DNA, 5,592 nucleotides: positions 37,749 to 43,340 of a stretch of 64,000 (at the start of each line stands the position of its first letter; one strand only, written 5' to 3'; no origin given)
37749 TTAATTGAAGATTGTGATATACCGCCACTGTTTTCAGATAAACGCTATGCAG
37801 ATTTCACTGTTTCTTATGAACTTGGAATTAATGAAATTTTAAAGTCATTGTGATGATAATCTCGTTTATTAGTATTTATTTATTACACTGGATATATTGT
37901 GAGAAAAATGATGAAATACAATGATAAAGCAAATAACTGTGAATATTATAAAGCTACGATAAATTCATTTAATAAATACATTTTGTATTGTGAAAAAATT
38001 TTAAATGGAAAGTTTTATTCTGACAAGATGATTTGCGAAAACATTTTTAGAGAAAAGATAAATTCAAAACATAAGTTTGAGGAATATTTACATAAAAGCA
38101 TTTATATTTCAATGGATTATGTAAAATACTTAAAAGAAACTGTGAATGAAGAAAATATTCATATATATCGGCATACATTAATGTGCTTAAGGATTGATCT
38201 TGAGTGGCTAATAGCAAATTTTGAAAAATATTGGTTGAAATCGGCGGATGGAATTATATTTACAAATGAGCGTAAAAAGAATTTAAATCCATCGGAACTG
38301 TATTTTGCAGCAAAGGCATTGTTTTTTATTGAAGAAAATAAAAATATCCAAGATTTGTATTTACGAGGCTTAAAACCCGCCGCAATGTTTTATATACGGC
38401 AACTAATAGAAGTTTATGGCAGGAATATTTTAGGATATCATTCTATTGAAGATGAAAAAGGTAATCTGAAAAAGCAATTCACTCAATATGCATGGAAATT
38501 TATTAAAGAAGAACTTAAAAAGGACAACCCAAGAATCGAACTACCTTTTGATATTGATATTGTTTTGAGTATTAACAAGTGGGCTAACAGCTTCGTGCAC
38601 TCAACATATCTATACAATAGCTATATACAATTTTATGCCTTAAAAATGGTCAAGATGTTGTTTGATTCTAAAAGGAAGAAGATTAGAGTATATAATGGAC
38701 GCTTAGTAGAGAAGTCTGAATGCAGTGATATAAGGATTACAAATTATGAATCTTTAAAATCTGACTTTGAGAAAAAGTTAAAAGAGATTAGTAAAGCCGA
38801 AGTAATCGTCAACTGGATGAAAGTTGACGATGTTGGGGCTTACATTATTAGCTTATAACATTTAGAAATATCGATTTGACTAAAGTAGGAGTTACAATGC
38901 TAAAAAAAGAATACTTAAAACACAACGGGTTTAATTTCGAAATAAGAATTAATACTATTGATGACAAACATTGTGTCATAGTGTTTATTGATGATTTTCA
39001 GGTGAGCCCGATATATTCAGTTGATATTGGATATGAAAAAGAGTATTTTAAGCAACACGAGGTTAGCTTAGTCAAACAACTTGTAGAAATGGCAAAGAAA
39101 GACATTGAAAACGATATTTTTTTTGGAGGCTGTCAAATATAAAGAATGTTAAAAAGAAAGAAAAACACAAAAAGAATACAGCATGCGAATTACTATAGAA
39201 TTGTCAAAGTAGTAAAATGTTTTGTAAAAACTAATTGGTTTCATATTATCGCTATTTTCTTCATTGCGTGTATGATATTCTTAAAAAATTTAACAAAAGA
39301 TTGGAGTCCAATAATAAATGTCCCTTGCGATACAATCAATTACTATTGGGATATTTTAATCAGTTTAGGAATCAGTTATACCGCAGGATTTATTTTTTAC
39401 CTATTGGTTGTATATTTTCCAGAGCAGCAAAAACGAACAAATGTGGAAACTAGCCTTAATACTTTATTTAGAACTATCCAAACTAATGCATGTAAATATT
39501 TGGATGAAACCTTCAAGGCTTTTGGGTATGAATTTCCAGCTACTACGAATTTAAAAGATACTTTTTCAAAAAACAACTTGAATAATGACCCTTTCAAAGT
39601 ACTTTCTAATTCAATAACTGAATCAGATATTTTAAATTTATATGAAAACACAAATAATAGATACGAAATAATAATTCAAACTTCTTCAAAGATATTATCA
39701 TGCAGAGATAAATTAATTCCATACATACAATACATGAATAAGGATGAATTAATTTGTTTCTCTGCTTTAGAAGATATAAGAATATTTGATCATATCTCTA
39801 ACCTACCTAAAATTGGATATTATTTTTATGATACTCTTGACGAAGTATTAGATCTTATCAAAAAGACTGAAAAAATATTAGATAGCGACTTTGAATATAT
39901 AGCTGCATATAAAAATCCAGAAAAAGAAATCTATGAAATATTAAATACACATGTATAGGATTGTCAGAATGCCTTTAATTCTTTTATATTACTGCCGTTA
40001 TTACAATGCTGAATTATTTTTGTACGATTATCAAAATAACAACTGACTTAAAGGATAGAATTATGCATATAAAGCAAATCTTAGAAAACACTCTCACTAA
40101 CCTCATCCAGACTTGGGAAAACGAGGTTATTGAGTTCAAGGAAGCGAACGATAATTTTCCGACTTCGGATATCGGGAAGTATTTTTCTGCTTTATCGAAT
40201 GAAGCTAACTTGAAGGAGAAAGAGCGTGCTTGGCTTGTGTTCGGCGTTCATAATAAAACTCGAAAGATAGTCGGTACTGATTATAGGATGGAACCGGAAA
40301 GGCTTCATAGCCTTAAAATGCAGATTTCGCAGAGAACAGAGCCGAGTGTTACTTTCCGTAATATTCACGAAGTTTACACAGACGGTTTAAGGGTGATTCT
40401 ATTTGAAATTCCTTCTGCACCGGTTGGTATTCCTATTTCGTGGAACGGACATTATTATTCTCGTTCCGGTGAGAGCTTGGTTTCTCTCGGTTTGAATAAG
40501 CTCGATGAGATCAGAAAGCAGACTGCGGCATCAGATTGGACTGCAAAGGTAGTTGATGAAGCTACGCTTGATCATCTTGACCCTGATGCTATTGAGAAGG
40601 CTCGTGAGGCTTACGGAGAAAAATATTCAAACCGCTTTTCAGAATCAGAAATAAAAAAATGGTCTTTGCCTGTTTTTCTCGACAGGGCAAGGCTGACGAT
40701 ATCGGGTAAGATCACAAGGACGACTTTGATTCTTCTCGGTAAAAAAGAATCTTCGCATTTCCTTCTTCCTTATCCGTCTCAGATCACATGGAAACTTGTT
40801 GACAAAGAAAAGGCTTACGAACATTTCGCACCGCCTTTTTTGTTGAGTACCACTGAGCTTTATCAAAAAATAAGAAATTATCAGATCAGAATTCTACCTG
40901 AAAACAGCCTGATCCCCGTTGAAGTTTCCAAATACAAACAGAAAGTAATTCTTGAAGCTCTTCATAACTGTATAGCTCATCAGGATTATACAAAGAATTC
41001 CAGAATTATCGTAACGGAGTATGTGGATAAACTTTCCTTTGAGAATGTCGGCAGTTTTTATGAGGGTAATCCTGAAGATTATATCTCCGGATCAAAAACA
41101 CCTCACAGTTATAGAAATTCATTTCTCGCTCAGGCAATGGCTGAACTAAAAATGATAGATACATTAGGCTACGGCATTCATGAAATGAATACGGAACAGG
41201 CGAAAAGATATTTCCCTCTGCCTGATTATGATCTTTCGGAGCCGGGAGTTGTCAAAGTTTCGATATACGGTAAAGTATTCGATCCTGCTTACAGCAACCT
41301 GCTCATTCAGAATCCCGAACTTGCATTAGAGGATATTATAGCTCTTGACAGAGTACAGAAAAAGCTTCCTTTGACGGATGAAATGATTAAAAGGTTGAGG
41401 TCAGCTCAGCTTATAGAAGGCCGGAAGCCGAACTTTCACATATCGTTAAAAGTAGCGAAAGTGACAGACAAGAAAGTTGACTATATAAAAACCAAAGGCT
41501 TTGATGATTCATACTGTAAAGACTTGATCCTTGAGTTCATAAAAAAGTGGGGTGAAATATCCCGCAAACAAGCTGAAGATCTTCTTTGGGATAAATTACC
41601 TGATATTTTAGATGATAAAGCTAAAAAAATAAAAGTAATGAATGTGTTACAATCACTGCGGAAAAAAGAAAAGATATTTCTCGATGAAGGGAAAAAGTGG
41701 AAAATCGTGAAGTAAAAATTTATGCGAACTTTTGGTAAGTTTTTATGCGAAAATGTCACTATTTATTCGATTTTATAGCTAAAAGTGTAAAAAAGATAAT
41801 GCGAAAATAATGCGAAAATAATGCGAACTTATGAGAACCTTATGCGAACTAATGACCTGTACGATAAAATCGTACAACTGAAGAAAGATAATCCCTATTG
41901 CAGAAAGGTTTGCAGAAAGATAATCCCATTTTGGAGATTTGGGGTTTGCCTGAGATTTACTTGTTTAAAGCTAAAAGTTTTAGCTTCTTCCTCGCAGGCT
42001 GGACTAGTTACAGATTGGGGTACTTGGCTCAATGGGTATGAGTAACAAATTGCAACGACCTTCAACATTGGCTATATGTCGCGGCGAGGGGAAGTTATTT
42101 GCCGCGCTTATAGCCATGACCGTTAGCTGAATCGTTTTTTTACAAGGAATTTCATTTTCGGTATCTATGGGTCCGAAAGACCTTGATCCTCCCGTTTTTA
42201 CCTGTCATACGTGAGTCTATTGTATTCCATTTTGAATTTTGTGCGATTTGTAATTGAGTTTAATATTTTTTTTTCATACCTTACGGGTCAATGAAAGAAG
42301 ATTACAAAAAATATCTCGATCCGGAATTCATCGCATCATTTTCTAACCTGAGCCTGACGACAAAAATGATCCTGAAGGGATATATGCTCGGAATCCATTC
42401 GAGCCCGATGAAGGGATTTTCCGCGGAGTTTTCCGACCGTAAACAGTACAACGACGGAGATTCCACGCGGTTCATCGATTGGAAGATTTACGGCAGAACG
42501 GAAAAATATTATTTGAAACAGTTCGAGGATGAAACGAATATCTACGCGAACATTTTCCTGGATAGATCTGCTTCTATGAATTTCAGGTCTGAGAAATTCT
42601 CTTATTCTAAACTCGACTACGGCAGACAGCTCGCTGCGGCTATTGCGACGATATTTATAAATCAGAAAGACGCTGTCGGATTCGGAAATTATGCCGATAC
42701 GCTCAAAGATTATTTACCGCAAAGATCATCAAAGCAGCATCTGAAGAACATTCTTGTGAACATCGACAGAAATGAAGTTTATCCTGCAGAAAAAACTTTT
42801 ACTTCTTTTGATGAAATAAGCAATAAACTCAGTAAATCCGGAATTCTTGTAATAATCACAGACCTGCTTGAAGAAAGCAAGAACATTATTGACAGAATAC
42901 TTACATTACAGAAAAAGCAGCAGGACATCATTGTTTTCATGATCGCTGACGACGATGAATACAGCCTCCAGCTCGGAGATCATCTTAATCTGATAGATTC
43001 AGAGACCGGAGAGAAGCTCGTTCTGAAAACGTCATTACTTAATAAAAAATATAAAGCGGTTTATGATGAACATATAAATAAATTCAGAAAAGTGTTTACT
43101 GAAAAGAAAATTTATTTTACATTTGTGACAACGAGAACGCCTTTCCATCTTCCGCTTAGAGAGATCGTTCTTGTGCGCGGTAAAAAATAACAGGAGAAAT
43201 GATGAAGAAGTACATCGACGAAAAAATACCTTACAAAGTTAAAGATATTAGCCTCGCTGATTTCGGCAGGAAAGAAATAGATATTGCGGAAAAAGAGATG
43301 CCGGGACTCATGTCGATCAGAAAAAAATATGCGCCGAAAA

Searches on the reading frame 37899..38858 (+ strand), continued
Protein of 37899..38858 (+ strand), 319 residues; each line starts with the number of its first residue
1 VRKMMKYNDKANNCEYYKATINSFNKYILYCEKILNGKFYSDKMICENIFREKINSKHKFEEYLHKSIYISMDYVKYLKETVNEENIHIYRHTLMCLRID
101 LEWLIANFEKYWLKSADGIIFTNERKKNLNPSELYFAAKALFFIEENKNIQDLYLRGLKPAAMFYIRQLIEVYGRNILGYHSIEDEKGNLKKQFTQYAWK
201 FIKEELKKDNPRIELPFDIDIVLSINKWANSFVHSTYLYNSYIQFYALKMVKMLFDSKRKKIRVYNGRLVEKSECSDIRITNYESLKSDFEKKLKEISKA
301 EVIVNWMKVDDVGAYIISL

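Call 83: get_annotated_region(hit=H1, flank=7000)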
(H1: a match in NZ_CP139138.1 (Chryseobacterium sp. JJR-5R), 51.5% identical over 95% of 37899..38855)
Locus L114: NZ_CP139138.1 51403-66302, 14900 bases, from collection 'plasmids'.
description: Chryseobacterium sp. JJR-5R plasmid p1, complete sequence
organism: Chryseobacterium sp. JJR-5R (NCBI taxid 3093923)
taxonomy: Bacteria; Bacteroidota; Flavobacteriia; Flavobacteriales; Weeksellaceae; Chryseobacterium; Chryseobacterium sp. JJR-5R
host: -; source: single cell,Rosa multiflora; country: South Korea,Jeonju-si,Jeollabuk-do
typing (MOB-suite, as given by PLSDB): non-mobilizable
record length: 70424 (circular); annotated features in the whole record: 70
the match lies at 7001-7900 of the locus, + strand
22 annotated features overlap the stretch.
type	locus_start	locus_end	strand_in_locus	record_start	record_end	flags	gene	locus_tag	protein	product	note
CDS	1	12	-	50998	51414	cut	-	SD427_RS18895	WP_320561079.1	hypothetical protein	-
CDS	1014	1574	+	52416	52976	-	-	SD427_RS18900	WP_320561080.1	recombinase family protein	GO:0006310 - DNA recombination [Evidence IEA]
CDS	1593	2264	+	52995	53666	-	-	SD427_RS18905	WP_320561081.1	DNA-processing protein DprA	GO:0009294 - DNA-mediated transformation [Evidence IEA]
CDS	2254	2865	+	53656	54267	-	-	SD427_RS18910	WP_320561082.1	phosphoribosyltransferase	-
CDS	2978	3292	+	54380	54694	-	-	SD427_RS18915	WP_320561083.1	hypothetical protein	-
CDS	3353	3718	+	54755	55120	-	-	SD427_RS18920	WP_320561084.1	hypothetical protein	-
CDS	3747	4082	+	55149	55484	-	-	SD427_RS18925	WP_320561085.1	hypothetical protein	-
CDS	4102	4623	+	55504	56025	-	-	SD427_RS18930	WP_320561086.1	SLATT domain-containing protein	-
CDS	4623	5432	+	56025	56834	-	-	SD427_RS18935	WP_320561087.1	nucleotidyltransferase domain-containing protein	-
CDS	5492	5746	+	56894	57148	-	-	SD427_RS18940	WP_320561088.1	hypothetical protein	-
CDS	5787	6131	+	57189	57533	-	-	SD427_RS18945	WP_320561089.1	hypothetical protein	-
CDS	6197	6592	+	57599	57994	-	-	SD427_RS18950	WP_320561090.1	surface-adhesin E family protein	-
CDS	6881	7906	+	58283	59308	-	-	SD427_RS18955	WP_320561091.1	hypothetical protein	-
CDS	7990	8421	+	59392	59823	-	-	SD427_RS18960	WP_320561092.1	hypothetical protein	-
CDS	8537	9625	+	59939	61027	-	-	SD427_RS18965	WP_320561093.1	RES domain-containing protein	-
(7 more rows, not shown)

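Call 89: search_protein_families(library=phrogs, proteins=[window:37899-38858:+], max_evalue=0.01)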
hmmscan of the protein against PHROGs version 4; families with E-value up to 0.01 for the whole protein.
window:37899-38858:+ (319 aa): 0 families

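Call 91: search_protein_families(library=padloc, alignment_id=A3, max_evalue=1e-8)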
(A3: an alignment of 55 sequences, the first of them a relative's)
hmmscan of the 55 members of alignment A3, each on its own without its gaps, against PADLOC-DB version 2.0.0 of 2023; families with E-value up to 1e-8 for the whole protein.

A. member 1, L014:6014-6841:+ (276 aa): 3 families
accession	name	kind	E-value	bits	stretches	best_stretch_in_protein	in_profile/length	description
PDLC04994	PDC-S31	-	7.9e-99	328.4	1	9-270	6-268/273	-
PDLC04990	PDC-S31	-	8.4e-39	131.9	1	19-270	6-253/259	-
PDLC04991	PDC-S31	-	8.7e-16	56.2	1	109-258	50-187/208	-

B. families by the number of members that match (of 55 scanned): 11 families
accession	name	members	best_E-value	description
PDLC04994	PDC-S31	1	7.9e-99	-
PDLC00054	DruF4|DruF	1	5.7e-62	Unknown function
PDLC00021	DruF2|DruF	1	1.1e-56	Unknown function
PDLC04990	PDC-S31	1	8.4e-39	-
PDLC00056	DruL4|DruL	1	1.6e-32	Unknown function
PDLC02630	DrmD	1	7.2e-23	DrmD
PDLC04991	PDC-S31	1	8.7e-16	-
PDLC00016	DruF2|DruF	1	9.7e-14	Unknown function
PDLC00057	DruL4|DruL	1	3.1e-12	Unknown function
PDLC00023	DruF2|DruF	1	1.1e-09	Unknown function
PDLC00052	DruF4|DruF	1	3.4e-09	Unknown function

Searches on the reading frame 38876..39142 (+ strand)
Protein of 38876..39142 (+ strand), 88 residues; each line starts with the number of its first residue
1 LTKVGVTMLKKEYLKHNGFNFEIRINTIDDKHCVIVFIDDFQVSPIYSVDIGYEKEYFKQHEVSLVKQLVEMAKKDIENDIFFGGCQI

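Call 3: search_protein_families(library=pfam, proteins=[window:38876-39142:+], max_evalue=1)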
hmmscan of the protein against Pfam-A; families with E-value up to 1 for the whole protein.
window:38876-39142:+ (88 aa): 2 families
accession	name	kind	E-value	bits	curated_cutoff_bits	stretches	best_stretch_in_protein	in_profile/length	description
PF25451.1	SCP2_Rv3818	-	0.039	14.6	28.2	1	8-83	12-82/119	Rv3818-like, SCP2-like domain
PF10309.14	NCBP3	-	0.065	13.5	28.9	1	12-40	21-50/59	Nuclear cap-binding protein subunit 3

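Call 4: search_protein_families(library=padloc, proteins=[window:38876-39142:+], max_evalue=1)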
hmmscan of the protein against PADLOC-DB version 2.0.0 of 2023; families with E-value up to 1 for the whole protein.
window:38876-39142:+ (88 aa): 0 families

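Call 5: search_protein_families(library=ncbifam, proteins=[window:38876-39142:+], max_evalue=1)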
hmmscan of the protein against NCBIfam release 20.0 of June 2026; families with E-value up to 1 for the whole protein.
window:38876-39142:+ (88 aa): 0 families

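Call 48: find_related_loci(query=window:38876-39139:+, collection=metagenome_contigs, flank=5000)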
Query window:38876-39139:+ (88 aa) in metagenome_contigs; peptide patterns used: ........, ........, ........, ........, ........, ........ (x = any residue, [..] = any of these).
136 stretches matched a pattern, but none encodes a relative of the query by tblastn (E <= 1e-3).

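Call 49: find_related_loci(query=window:38876-39139:+, collection=viral_contigs, flank=5000)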
Query window:38876-39139:+ (88 aa) in viral_contigs; peptide patterns used: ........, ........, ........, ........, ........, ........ (x = any residue, [..] = any of these).
6 stretches matched a pattern, but none encodes a relative of the query by tblastn (E <= 1e-3).

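Call 89: search_protein_families(library=phrogs, proteins=[window:38897-39142:+], max_evalue=0.01)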
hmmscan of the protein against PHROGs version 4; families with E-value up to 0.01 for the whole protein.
window:38897-39142:+ (81 aa): 0 families

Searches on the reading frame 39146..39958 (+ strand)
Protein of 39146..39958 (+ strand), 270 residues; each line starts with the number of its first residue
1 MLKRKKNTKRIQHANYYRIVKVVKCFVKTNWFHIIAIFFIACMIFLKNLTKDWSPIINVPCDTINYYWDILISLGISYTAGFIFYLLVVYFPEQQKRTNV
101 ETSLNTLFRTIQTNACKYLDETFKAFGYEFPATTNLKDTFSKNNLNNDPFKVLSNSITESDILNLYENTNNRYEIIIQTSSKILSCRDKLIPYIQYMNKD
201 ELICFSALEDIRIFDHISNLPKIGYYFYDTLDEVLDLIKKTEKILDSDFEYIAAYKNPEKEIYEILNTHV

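Call 3: search_protein_families(library=pfam, proteins=[window:39146-39958:+], max_evalue=1)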
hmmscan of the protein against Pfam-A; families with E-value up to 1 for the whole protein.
window:39146-39958:+ (270 aa): 0 families

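Call 4: search_protein_families(library=padloc, proteins=[window:39146-39958:+], max_evalue=1)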
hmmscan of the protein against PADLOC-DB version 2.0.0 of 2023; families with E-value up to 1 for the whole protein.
window:39146-39958:+ (270 aa): 1 family
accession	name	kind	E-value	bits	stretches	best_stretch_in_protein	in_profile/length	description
PDLC01193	Cas11b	-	0.0018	16.3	0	99-142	54-96/164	CAS-I-B; effector_SS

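Call 5: search_protein_families(library=ncbifam, proteins=[window:39146-39958:+], max_evalue=1)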
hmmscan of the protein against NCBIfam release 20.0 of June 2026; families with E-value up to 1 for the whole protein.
window:39146-39958:+ (270 aa): 1 family
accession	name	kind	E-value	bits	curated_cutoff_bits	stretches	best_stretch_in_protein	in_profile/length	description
NF041560.1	T6SS_Burk_ExIF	subfamily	0.036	13.7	90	1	27-152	133-228/234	putative type VI secretion system effector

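Call 18: find_homologous_proteins(query=window:39146-39958:+, max_evalue=0.001)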
Query window:39146-39958:+ (270 aa): 2 proteins with E <= 0.001 among 448 candidates.
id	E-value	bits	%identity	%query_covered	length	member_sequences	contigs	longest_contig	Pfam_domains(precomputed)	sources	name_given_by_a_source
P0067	1.0e-176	604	100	100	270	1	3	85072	-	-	-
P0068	1.5e-78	282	53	93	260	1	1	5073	-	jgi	-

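Call 20: find_encoding_contigs(protein=P0068, flank=6000, max_places=3)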
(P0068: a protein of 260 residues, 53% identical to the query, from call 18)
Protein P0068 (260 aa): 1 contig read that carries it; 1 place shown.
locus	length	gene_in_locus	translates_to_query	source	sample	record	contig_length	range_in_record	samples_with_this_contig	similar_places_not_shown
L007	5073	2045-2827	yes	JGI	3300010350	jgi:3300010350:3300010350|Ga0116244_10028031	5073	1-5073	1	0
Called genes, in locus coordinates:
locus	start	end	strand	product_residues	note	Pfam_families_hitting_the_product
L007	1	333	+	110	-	?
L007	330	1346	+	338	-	-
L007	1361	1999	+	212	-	-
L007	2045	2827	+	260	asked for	-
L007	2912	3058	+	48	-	-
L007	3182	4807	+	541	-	PF25575:TPR_BSK1_C (weak), PF13414:TPR_11, PF00515:TPR_1, PF13414:TPR_11 (weak), PF00515:TPR_1, PF07719:TPR_2 (weak), PF13414:TPR_11 (weak), PF00515:TPR_1 (weak), +10 more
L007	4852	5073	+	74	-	?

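Call 53: find_related_loci(query=A5, collection=viral_contigs, flank=6000)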
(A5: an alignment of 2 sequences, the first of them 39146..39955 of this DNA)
Query A5 (270 aa) in viral_contigs; peptide patterns used: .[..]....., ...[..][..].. (x = any residue, [..] = any of these).
46 stretches matched a pattern, but none encodes a relative of the query by tblastn (E <= 1e-3).

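Call 66: search_protein_representatives(alignment_id=A5)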
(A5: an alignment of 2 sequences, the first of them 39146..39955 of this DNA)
Query: 2 sequences, 271 profile positions. Proteins with E-value up to 0.001 (for the whole library): 33; up to 1e-10: 17; up to 1e-30: 2. The best 33 are listed.
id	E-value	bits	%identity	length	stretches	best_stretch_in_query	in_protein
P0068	1.3e-152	523.4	-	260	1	6-265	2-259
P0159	4.8e-46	173.9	-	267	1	23-257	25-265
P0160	2.2e-29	119.3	-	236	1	26-256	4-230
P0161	1.0e-24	104.0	-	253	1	17-220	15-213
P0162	6.7e-24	101.3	-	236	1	22-238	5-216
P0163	1.9e-21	93.2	-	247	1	21-227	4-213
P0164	9.8e-21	90.9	-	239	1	23-223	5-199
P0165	2.3e-19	86.5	-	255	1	22-221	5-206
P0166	3.0e-19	86.1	-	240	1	29-223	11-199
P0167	5.1e-18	82.0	-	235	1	23-220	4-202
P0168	1.4e-16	77.3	-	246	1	16-222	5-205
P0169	1.5e-16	77.2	-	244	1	25-222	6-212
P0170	4.5e-16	75.6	-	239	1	24-218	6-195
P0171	1.1e-14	71.1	-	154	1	20-156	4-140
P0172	1.5e-13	67.4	-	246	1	21-247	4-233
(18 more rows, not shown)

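Call 68: search_protein_families(library=pfam, alignment_id=A6, max_evalue=0.1)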
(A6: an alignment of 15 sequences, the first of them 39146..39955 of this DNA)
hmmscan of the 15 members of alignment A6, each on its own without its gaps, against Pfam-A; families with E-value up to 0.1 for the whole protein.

A. member 1, window:39146-39955:+ (270 aa): 0 families

B. families by the number of members that match (of 15 scanned): 6 families
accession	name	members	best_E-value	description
PF05966.18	Chordopox_A33R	1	0.0041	Chordopoxvirus A33R protein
PF20304.3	Sp-CxC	1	0.0042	Small protein from certain CxC ATPase-based DNA modification systems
PF18402.7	Thioredoxin_14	1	0.015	Thioredoxin-like domain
PF17901.7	EF-hand_12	1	0.02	EF-hand fold domain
PF13273.12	DUF4064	1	0.028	Protein of unknown function (DUF4064)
PF01350.22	Flavi_NS4A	1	0.041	Flavivirus non-structural protein NS4A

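Call 69: search_protein_families(library=padloc, alignment_id=A6, max_evalue=0.1)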
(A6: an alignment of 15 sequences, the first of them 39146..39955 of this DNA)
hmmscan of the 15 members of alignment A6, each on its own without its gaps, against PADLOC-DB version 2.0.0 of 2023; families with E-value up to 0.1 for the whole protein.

A. member 1, window:39146-39955:+ (270 aa): 1 family
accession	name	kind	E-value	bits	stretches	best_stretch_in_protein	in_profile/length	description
PDLC01193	Cas11b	-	0.0018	16.3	0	99-142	54-96/164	CAS-I-B; effector_SS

B. families by the number of members that match (of 15 scanned): 5 families
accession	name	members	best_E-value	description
PDLC01193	Cas11b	1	0.0018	CAS-I-B; effector_SS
PDLC00061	GajA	1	0.0018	AAA ATPase domain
PDLC00715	Effector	1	0.0059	4TM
PDLC01337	Cas8a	1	0.0078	CAS-I-A; effector_LS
PDLC01970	CARF_TM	1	0.015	-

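Call 70: search_solved_structures(query=A6, max_evalue=1)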
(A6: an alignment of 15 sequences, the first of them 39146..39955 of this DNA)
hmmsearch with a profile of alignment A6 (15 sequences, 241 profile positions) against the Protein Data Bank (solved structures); distinct sequences matched with E-value up to 1: 1.
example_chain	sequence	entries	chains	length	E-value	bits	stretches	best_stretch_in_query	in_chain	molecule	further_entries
9q8b_A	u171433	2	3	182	0.21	14.4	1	79-146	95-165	Methyl-accepting chemotaxis protein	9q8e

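Call 80: search_dna_similar(query=window:39146-39955:+, collection=phages, mode=protein, max_evalue=0.01, max_rows=10)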
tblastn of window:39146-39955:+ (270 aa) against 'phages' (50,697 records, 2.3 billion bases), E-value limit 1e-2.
No match.

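Call 89: search_protein_families(library=phrogs, proteins=[window:39146-39958:+], max_evalue=0.01)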
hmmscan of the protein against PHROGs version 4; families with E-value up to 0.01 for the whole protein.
window:39146-39958:+ (270 aa): 0 families

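Call 92: find_encoding_contigs(protein=P0159, flank=6000, max_places=4)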
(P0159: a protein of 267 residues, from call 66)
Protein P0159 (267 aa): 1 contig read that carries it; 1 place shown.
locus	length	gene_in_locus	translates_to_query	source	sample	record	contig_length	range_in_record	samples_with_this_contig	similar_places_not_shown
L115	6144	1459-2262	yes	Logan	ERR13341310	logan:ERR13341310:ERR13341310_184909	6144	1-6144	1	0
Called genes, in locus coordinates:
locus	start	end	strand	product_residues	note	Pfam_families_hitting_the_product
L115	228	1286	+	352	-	-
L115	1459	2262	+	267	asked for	-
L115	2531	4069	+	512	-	PF18928:DUF5677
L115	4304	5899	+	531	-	-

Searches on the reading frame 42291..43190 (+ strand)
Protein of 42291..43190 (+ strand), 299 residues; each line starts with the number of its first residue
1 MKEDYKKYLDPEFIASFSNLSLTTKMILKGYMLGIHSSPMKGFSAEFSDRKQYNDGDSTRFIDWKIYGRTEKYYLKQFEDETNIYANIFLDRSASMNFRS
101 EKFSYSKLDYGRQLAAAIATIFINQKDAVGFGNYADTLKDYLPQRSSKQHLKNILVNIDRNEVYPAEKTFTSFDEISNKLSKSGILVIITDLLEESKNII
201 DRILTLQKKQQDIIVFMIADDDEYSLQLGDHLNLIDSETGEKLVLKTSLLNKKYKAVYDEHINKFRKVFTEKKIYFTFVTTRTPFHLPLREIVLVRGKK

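Call 90: search_protein_families(library=pfam, proteins=[window:42291-43190:+], max_evalue=0.00001)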
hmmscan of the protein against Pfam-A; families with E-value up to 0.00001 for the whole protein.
window:42291-43190:+ (299 aa): 1 family
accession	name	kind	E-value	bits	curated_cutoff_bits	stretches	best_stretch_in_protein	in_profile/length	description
PF01882.25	DUF58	-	2e-36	125.7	23.4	1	51-261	3-213/216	Protein of unknown function DUF58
